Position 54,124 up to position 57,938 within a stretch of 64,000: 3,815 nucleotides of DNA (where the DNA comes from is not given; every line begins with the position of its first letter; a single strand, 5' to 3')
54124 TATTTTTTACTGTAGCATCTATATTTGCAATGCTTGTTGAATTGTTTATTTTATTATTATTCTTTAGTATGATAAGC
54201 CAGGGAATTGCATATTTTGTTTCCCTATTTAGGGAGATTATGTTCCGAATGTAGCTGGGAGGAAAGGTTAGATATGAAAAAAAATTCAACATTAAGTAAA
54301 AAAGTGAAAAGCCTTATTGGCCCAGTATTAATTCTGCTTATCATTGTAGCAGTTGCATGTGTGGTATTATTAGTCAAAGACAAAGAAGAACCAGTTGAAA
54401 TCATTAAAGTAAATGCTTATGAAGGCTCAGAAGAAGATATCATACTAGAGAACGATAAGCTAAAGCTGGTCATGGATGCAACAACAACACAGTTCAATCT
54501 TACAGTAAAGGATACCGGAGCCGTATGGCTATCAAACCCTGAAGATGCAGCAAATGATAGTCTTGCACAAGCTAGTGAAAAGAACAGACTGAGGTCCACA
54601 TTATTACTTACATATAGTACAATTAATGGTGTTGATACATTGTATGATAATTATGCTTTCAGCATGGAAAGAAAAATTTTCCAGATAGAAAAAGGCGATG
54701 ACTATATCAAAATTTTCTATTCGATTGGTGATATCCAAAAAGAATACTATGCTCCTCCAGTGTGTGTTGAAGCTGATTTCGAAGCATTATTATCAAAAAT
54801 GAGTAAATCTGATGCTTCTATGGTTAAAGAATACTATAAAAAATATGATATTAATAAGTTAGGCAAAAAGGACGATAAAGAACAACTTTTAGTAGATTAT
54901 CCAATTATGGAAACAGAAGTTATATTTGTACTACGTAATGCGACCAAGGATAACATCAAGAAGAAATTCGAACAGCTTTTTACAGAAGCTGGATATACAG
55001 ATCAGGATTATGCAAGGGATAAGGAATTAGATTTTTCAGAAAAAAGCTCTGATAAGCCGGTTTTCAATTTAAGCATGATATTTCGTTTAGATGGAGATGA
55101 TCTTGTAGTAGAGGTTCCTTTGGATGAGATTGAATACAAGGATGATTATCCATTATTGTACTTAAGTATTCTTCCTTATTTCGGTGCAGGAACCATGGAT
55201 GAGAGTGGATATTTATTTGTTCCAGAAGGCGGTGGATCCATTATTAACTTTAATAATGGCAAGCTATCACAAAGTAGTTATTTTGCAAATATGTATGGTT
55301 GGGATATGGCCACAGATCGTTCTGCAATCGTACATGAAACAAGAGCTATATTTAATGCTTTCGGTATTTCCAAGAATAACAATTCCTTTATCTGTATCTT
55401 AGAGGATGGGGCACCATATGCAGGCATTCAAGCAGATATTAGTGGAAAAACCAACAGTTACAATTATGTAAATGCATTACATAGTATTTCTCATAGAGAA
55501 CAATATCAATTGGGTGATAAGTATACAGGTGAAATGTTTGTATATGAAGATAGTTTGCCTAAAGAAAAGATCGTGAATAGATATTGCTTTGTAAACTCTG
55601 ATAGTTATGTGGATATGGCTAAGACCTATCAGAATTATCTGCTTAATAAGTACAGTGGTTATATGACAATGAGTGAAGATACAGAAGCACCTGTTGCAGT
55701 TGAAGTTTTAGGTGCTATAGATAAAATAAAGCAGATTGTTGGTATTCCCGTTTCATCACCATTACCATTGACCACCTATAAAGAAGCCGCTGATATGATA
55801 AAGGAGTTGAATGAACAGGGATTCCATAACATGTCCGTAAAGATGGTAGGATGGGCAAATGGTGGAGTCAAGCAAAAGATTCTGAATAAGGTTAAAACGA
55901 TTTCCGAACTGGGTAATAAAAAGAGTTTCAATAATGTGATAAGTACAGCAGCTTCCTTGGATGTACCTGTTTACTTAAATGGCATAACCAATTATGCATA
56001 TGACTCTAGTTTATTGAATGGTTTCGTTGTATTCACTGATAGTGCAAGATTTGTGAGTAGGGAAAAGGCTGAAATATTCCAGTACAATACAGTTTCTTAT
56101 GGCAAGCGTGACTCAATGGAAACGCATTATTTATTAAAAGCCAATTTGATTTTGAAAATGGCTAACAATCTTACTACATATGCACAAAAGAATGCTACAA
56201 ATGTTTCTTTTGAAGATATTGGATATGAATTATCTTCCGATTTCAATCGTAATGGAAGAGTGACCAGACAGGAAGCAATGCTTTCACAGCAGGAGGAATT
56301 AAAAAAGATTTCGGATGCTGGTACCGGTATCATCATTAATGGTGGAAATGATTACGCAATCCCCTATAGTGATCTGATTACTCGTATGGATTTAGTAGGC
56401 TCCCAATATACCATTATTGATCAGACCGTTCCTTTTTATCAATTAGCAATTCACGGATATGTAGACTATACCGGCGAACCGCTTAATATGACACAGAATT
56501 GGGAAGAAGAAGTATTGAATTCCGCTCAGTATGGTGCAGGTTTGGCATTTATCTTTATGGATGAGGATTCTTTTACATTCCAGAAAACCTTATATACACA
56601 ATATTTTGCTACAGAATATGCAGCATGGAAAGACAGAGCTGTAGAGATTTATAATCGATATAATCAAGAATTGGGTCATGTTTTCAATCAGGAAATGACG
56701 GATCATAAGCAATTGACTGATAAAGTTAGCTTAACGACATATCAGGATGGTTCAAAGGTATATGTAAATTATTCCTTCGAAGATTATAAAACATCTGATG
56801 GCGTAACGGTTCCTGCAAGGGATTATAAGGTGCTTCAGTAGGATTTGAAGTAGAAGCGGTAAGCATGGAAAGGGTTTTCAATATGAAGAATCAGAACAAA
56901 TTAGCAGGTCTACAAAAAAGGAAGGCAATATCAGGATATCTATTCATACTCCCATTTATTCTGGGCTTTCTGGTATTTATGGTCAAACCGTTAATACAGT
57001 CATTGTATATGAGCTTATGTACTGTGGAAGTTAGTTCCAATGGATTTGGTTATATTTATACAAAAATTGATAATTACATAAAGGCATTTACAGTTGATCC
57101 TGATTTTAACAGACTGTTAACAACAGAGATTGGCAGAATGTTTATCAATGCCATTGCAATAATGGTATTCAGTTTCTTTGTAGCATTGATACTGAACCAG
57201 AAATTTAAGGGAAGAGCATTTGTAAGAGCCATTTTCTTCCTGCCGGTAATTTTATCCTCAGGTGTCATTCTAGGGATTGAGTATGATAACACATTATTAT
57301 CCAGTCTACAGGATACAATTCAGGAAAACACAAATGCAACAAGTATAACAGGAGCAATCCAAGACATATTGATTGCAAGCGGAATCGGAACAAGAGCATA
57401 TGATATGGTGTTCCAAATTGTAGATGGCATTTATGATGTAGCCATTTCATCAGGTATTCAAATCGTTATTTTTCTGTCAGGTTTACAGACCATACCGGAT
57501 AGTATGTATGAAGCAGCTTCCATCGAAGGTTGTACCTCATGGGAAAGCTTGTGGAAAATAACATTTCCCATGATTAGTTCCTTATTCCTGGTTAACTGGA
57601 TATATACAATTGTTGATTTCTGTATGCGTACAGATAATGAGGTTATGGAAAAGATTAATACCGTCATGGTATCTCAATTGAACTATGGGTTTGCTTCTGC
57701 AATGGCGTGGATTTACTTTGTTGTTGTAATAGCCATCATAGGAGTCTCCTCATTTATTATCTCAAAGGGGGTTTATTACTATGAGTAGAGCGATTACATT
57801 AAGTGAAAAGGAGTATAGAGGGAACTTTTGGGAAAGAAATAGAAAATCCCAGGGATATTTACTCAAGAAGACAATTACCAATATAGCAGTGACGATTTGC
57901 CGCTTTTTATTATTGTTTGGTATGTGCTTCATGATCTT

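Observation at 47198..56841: Uncharacterised cell-surface module (giant CBM-bearing SBP + NHL propeller + Yip1 + DUF5696-like protein) embedded in a sugar ABC importer operon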

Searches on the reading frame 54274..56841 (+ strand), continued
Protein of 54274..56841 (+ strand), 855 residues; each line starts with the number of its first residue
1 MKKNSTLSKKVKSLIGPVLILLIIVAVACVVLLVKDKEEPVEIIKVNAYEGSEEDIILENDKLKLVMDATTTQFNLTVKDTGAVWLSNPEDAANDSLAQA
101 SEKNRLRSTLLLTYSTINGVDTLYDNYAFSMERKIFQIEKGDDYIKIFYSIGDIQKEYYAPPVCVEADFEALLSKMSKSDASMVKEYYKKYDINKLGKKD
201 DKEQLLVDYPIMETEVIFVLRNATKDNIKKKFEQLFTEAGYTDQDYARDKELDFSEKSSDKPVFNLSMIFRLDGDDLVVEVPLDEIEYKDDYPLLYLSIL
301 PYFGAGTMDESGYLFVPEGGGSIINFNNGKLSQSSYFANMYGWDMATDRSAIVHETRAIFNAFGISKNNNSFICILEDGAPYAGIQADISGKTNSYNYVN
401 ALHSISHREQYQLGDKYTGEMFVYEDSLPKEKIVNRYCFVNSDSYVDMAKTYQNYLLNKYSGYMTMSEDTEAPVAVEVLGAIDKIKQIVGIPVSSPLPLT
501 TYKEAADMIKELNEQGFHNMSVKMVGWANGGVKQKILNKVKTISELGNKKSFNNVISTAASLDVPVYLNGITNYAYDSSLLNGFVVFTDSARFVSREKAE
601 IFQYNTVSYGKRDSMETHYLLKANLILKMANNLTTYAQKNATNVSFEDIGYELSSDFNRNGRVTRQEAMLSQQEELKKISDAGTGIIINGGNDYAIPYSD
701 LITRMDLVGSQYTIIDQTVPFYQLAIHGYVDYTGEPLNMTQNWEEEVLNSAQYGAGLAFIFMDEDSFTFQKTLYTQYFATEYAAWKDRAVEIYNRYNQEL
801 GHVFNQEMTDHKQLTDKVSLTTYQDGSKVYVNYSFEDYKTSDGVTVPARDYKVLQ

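Call 70: get_annotated_region(hit=H1, flank=12000)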
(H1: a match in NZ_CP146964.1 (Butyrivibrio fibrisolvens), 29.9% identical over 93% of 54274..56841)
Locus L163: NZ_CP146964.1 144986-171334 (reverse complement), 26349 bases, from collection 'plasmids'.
description: Butyrivibrio fibrisolvens strain D1 plasmid pNP243, complete sequence
organism: Butyrivibrio fibrisolvens (NCBI taxid 831)
taxonomy: Bacteria; Bacillota; Clostridia; Lachnospirales; Lachnospiraceae; Butyrivibrio; Butyrivibrio fibrisolvens
host: -; source: Bovinae,Bovine rumen; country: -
typing (MOB-suite, as given by PLSDB): non-mobilizable
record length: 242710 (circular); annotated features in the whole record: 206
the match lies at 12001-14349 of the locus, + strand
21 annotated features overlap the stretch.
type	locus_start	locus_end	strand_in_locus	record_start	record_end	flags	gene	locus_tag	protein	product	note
CDS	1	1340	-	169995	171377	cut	-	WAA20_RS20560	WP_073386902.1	response regulator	GO:0000160 - phosphorelay signal transduction system [Evidence IEA]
CDS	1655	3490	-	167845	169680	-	-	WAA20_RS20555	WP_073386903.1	histidine kinase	GO:0000160 - phosphorelay signal transduction system [Evidence IEA]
CDS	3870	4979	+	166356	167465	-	-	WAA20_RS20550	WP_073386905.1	glycoside hydrolase family 43 protein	-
CDS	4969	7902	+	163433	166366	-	-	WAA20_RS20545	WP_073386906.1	extracellular solute-binding protein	-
CDS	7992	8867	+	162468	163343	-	-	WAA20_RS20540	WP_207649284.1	sugar ABC transporter permease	-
CDS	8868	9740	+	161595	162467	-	-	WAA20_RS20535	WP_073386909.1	carbohydrate ABC transporter permease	GO:0008643 - carbohydrate transport [Evidence IEA]; GO:0055085 - transmembrane transport [Evidence IEA]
CDS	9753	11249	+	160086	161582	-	-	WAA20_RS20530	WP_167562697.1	NHL repeat-containing protein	-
CDS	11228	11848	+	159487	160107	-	-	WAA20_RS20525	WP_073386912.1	YIP1 family protein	-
CDS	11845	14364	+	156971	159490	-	-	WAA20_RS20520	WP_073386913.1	DUF5696 domain-containing protein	-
CDS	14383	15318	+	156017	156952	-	-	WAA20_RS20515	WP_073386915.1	sugar ABC transporter permease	-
CDS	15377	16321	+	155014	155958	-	-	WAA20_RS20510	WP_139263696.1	carbohydrate ABC transporter permease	GO:0008643 - carbohydrate transport [Evidence IEA]; GO:0055085 - transmembrane transport [Evidence IEA]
CDS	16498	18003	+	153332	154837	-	-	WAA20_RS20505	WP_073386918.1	extracellular solute-binding protein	-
CDS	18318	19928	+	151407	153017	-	-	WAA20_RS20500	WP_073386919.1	extracellular solute-binding protein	-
CDS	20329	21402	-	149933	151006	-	-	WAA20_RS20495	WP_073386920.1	J domain-containing protein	-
CDS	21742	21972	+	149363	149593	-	-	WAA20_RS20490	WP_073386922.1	hypothetical protein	-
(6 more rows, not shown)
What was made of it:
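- In B. fibrisolvens a GH43 gene overlaps the start of the giant SBP gene (call 70). In B. fibrisolvens a GH43 gene overlaps the first gene of the module (call 70).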

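Call 71: get_annotated_region(hit=H2, flank=12000)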
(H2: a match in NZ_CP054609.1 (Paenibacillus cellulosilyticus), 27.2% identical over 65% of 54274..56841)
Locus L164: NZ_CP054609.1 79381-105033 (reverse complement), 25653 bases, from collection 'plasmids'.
description: Paenibacillus cellulosilyticus strain KACC 14175 plasmid unnamed1, complete sequence
organism: Paenibacillus cellulosilyticus (NCBI taxid 375489)
taxonomy: Bacteria; Bacillota; Bacilli; Bacillales; Paenibacillaceae; Paenibacillus; Paenibacillus cellulosilyticus
host: -; source: cell culture,soil; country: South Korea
typing (MOB-suite, as given by PLSDB): non-mobilizable
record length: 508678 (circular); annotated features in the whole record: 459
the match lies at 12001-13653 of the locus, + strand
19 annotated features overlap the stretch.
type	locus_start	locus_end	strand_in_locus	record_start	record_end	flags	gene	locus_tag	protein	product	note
CDS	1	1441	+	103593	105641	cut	recG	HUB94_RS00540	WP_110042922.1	ATP-dependent DNA helicase RecG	GO:0006310 - DNA recombination [Evidence IEA]; GO:0006281 - DNA repair [Evidence IEA]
CDS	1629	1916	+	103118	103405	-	-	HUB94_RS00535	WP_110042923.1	stage VI sporulation protein F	-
CDS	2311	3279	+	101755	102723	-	-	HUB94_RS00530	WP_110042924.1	aldo/keto reductase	-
CDS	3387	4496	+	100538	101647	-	ugpC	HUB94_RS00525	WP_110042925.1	sn-glycerol-3-phosphate ABC transporter ATP-binding protein UgpC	-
CDS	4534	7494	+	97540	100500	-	-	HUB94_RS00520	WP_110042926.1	extracellular solute-binding protein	-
CDS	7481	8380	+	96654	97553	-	-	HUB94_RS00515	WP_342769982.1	sugar ABC transporter permease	-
CDS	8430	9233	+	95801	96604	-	-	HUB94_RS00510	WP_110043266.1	carbohydrate ABC transporter permease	GO:0008643 - carbohydrate transport [Evidence IEA]; GO:0055085 - transmembrane transport [Evidence IEA]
CDS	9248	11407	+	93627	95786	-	-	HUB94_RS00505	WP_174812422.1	YIP1 family protein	-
CDS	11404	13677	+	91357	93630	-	-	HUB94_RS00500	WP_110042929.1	DUF5696 domain-containing protein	-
CDS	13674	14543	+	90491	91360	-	-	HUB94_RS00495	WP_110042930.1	sugar ABC transporter permease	-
CDS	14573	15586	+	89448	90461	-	-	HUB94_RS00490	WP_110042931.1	carbohydrate ABC transporter permease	GO:0008643 - carbohydrate transport [Evidence IEA]; GO:0055085 - transmembrane transport [Evidence IEA]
CDS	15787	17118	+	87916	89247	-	-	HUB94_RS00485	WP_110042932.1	LLM class flavin-dependent oxidoreductase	-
CDS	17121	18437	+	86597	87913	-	-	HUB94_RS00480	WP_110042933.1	LLM class flavin-dependent oxidoreductase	-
CDS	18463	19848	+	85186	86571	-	-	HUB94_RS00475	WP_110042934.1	extracellular solute-binding protein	-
CDS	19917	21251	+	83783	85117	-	-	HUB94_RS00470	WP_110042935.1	LLM class flavin-dependent oxidoreductase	-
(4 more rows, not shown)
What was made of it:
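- On CUT1-type ABC sugar importer: The Paenibacillus homologue of the operon starts with UgpC (call 71).
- The Paenibacillus copy of the operon begins with UgpC (call 71). Complete modules also occur on plasmids of Butyrivibrio fibrisolvens and Paenibacillus cellulosilyticus (calls 70, 71).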

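Call 78: search_protein_families(library=pfam, proteins=[P0263, P0267, P0265, P0354, P0369, P0386, P0311, P0258], max_evalue=0.0001)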
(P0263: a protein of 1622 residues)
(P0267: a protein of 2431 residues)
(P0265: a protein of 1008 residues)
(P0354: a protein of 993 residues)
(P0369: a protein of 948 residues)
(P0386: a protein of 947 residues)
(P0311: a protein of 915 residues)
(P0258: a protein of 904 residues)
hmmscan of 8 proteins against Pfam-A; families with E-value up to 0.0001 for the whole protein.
P0263 (1622 aa): 1 family
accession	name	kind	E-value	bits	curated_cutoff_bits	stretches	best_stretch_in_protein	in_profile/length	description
PF18952.6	DUF5696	-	5e-179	597.1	25.6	1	506-1145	3-612/612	Family of unknown function (DUF5696)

P0267 (2431 aa): 1 family
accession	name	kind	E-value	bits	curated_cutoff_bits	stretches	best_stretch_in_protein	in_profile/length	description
PF18952.6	DUF5696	-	6.4e-174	580.3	25.6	1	555-1164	10-604/612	Family of unknown function (DUF5696)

P0265 (1008 aa): 1 family
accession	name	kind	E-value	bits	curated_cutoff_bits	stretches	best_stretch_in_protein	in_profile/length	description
PF18952.6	DUF5696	-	4.2e-170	567.7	25.6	1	398-1000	20-612/612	Family of unknown function (DUF5696)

P0354 (993 aa): 1 family
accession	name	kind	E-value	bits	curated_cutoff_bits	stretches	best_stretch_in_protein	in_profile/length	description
PF18952.6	DUF5696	-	1.1e-188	629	25.6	1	349-986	5-612/612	Family of unknown function (DUF5696)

P0369 (948 aa): 1 family
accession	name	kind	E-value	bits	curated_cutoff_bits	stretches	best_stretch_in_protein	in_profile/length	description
PF18952.6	DUF5696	-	3e-197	657.3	25.6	1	317-941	20-612/612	Family of unknown function (DUF5696)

P0386 (947 aa): 1 family
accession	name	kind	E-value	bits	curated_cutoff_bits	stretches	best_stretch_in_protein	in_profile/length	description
PF18952.6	DUF5696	-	9.1e-196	652.4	25.6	1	332-939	16-612/612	Family of unknown function (DUF5696)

P0311 (915 aa): 1 family
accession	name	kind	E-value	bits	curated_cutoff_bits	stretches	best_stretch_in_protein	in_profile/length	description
PF18952.6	DUF5696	-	4.1e-190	633.8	25.6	1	299-907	21-612/612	Family of unknown function (DUF5696)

P0258 (904 aa): 1 family
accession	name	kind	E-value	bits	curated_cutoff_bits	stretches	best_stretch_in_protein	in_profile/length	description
PF18952.6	DUF5696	-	4.7e-178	593.9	25.6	2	418-897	135-612/612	Family of unknown function (DUF5696)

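Call 86: search_solved_structures(query=A6, max_evalue=1, show_alignments=2)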
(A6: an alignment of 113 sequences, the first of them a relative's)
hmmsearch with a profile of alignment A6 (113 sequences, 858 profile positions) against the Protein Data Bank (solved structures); distinct sequences matched with E-value up to 1: 5.
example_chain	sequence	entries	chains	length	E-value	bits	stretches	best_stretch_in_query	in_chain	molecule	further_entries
8rzk_A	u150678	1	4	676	4.7e-13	51.3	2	50-93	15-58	Conserved hypothetical periplasmic protein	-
8rzg_A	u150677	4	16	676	4.7e-13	51.3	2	50-93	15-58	Conserved hypothetical periplasmic protein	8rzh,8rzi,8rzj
5opq_A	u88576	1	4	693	6.7e-13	50.8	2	51-93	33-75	3,6-anhydro-D-galactosidase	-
5wzq_A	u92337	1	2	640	9.6e-08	33.7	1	433-567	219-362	Alpha-N-acetylgalactosaminidase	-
5wzn_A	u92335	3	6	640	1.1e-07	33.5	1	434-564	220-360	Alpha-N-acetylgalactosaminidase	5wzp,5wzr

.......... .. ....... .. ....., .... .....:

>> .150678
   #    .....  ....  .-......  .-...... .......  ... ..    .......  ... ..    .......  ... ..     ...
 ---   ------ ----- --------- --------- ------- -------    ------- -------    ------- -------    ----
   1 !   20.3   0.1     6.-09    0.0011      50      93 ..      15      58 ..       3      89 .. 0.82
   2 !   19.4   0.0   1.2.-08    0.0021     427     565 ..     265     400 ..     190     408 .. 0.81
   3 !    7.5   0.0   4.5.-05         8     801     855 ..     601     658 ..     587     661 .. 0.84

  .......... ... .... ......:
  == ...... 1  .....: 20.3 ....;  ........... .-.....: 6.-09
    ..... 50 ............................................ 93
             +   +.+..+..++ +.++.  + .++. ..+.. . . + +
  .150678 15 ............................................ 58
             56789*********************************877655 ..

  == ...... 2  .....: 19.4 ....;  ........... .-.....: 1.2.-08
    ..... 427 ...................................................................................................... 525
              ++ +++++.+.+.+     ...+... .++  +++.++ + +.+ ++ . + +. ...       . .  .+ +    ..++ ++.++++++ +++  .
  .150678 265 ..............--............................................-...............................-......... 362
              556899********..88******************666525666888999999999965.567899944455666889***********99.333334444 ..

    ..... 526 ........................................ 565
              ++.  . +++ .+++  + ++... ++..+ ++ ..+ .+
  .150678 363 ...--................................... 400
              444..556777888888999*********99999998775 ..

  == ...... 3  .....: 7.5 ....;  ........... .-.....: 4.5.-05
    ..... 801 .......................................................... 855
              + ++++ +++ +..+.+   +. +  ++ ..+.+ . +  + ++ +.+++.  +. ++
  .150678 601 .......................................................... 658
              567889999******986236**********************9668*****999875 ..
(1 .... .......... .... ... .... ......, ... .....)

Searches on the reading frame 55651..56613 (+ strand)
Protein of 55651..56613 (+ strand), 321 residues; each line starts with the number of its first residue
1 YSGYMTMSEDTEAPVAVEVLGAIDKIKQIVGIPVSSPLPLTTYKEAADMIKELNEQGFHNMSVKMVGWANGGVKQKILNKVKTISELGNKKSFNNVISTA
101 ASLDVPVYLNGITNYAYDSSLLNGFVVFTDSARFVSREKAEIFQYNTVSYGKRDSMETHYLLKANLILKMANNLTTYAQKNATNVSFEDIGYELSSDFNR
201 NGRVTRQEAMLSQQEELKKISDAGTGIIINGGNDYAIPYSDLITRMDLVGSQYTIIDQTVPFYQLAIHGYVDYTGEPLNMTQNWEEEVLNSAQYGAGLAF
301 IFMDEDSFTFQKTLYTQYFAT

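Call 36: search_solved_structures(query=window:55651-56613:+, max_evalue=10, show_alignments=5)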
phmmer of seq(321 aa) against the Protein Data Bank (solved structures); distinct sequences matched with E-value up to 10: 10.
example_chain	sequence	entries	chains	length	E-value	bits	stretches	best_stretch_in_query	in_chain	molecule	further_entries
2yhc_A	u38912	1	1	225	0.14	14.5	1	98-168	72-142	UPF0169 LIPOPROTEIN YFIO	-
5ljo_D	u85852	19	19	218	0.18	14.2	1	98-168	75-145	Outer membrane protein assembly factor BamD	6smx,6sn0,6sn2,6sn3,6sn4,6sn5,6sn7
3q5m_A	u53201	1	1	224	0.19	14.1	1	98-168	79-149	UPF0169 lipoprotein yfiO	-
8spr_D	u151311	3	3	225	0.19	14.1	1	98-168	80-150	Outer membrane protein assembly factor BamD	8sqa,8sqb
28jl_D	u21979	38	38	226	0.2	14.1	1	98-168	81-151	Outer membrane protein assembly factor BamD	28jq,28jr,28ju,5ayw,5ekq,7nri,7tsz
3tgo_A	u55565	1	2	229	0.2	14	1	98-168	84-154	UPF0169 lipoprotein yfiO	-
5d0o_D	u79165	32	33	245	0.24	13.8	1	98-167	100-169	Outer membrane protein assembly factor BamD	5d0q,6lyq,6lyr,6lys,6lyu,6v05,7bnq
8adg_D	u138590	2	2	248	0.24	13.8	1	98-167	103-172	Outer membrane protein assembly factor BamD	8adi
8a22_Am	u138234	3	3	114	0.27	13.6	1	16-84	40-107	uL18m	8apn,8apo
2lfi_A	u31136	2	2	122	0.85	12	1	112-160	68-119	Protein LBA1460 | probable Zn binding protein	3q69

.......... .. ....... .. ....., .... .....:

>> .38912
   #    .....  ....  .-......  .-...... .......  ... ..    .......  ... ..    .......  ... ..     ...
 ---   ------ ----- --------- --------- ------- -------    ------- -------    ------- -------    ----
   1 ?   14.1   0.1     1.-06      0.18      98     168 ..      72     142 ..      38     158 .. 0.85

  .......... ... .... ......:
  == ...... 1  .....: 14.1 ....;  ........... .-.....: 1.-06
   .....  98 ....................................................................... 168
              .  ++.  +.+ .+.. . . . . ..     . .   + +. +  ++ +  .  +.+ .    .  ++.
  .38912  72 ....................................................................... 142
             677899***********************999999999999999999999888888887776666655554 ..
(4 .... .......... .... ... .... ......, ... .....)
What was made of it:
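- Sequence searches with the barrel region alone found no glycosidase (call 36).
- Tried and rejected: A PDB sequence search with only the barrel region of DUF5696 gave only chance hits such as BamD (call 36).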

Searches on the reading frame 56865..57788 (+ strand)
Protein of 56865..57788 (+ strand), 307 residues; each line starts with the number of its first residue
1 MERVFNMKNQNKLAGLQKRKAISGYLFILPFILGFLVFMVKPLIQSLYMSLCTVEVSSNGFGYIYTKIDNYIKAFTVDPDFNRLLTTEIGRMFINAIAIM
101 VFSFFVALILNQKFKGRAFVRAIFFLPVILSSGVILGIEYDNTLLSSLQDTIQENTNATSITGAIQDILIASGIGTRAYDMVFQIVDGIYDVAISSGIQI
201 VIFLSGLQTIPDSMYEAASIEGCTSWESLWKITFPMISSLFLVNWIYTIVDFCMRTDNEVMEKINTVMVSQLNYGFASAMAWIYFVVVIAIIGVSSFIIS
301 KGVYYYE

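Call 3: search_protein_families(library=pfam, proteins=[window:56865-57788:+], max_evalue=0.01)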
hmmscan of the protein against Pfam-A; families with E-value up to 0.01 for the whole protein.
window:56865-57788:+ (307 aa): 1 family
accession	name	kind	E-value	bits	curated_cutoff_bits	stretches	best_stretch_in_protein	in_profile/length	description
PF00528.27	BPD_transp_1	-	1.8e-06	28.2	26.4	1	196-292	65-164/184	Binding-protein-dependent transport system inner membrane component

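Call 67: search_protein_families(library=ncbifam, proteins=[window:56865-57788:+], max_evalue=0.001)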
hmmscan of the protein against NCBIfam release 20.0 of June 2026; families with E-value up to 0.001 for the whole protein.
window:56865-57788:+ (307 aa): 5 families
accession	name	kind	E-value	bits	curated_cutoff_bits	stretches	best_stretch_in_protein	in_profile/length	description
NF007852.0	PRK10561.1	equivalog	8.2e-10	39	335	1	21-252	11-230/295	sn-glycerol-3-phosphate ABC transporter permease UgpA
NF008232.0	PRK10999.1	equivalog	3e-05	22.9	392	1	202-237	393-428/520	maltose ABC transporter permease MalF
TIGR00969.1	3a0106s02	subfamily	3.2e-05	23.5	240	0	71-138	50-116/272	sulfate ABC transporter permease subunit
TIGR01581.1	Mo_ABC_porter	hypoth_equivalog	4.2e-05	23.1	210.3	0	77-246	15-165/225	ABC transporter permease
TIGR02141.1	modB_ABC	equivalog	0.00086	19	182.6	0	94-134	9-50/208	molybdate ABC transporter permease subunit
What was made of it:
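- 56865..57788 (+): Perm2A, a second CUT1 permease (MalF/UgpA-like) with an EAA loop (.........). NCBIfam UgpA and MalF (call 67).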
